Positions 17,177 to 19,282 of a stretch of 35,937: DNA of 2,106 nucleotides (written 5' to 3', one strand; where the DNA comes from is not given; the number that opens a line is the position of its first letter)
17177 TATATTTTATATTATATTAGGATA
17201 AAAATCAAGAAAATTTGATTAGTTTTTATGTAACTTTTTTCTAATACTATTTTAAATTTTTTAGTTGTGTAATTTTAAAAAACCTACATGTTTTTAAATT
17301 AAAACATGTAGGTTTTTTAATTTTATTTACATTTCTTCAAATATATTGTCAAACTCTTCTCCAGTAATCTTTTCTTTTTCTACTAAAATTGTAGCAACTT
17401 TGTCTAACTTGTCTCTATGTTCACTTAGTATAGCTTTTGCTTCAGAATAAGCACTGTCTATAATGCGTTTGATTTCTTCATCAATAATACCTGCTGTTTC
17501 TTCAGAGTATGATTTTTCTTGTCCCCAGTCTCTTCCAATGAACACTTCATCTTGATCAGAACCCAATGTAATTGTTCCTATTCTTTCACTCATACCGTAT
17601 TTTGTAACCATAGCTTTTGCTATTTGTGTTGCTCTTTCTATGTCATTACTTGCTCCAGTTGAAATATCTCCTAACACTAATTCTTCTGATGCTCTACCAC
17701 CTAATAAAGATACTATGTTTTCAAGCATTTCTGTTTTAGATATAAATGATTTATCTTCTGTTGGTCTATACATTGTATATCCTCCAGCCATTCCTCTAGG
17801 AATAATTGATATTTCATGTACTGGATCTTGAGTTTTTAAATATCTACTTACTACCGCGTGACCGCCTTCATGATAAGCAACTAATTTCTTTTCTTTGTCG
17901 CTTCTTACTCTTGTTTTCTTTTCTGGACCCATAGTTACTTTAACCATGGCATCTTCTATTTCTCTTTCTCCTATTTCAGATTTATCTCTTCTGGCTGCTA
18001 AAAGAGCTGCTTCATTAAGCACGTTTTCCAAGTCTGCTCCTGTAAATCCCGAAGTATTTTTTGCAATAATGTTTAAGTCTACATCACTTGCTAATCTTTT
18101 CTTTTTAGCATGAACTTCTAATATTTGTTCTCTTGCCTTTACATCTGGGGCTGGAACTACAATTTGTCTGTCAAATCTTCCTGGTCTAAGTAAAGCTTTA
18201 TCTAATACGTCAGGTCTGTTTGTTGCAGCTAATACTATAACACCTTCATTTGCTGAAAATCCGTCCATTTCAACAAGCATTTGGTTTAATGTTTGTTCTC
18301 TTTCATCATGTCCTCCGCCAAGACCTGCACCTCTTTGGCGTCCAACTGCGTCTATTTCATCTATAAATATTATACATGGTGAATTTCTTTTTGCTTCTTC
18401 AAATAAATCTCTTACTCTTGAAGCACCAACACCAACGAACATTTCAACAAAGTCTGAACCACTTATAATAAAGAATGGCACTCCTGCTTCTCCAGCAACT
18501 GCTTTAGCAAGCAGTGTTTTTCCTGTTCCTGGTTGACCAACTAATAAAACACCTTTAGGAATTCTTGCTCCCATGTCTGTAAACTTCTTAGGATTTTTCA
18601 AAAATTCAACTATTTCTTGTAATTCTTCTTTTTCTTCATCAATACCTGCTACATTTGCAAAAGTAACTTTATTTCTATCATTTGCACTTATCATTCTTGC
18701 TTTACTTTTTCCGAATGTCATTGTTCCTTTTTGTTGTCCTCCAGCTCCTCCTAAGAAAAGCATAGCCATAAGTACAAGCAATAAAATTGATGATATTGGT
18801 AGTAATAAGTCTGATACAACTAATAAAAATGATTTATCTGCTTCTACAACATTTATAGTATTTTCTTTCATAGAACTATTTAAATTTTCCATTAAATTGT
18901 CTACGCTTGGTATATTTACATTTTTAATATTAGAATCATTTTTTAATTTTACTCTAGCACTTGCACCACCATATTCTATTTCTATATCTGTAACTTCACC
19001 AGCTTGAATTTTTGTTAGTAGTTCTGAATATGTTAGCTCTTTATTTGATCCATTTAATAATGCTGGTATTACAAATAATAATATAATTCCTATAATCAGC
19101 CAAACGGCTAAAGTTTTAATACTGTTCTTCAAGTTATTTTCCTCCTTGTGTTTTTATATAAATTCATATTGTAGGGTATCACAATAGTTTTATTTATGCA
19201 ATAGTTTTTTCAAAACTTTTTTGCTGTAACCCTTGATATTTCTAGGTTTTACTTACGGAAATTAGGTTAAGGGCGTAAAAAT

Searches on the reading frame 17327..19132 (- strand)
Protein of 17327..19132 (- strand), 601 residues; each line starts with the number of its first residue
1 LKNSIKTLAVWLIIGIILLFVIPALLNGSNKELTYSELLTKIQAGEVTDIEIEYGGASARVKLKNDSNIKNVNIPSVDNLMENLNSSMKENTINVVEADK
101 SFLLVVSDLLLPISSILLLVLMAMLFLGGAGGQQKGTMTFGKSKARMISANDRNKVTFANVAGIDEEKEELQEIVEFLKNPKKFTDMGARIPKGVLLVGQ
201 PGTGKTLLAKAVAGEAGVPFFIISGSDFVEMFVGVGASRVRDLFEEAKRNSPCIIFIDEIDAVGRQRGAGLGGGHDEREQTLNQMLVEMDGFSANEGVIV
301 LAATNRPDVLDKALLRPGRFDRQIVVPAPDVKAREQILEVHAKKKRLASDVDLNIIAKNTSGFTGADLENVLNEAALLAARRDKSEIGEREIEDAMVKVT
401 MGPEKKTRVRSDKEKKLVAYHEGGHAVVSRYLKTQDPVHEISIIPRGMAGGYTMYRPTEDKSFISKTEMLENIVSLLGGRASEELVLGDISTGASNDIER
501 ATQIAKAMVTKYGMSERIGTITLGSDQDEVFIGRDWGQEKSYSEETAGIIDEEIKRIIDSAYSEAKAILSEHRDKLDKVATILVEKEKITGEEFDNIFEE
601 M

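Call 10: search_protein_families(library=pfam, proteins=[window:17327-19132:-])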
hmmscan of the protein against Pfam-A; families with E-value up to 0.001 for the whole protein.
window:17327-19132:- (601 aa): 7 families
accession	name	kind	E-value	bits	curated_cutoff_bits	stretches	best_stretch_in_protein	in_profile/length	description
PF01434.24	Peptidase_M41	-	1.5e-71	240.7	29.9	1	409-597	2-191/191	Peptidase family M41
PF00004.35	AAA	-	6.7e-47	159.7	21.2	1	195-327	1-130/131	ATPase family associated with various cellular activities (AAA)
PF06480.20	FtsH_ext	-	2.5e-14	53.8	25.5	1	9-97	2-100/103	FtsH Extracellular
PF17862.7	AAA_lid_3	-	3.4e-14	52.5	27.2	1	350-393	1-44/45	AAA+ lid domain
PF07728.20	AAA_5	-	5.9e-07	30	22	1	194-315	1-136/139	AAA domain (dynein-related subfamily)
PF06068.19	TIP49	-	3.8e-05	23.5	23.8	1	193-228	51-88/347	TIP49 P-loop domain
PF13191.12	AAA_16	-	0.00053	21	32.6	0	192-215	24-47/167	AAA ATPase domain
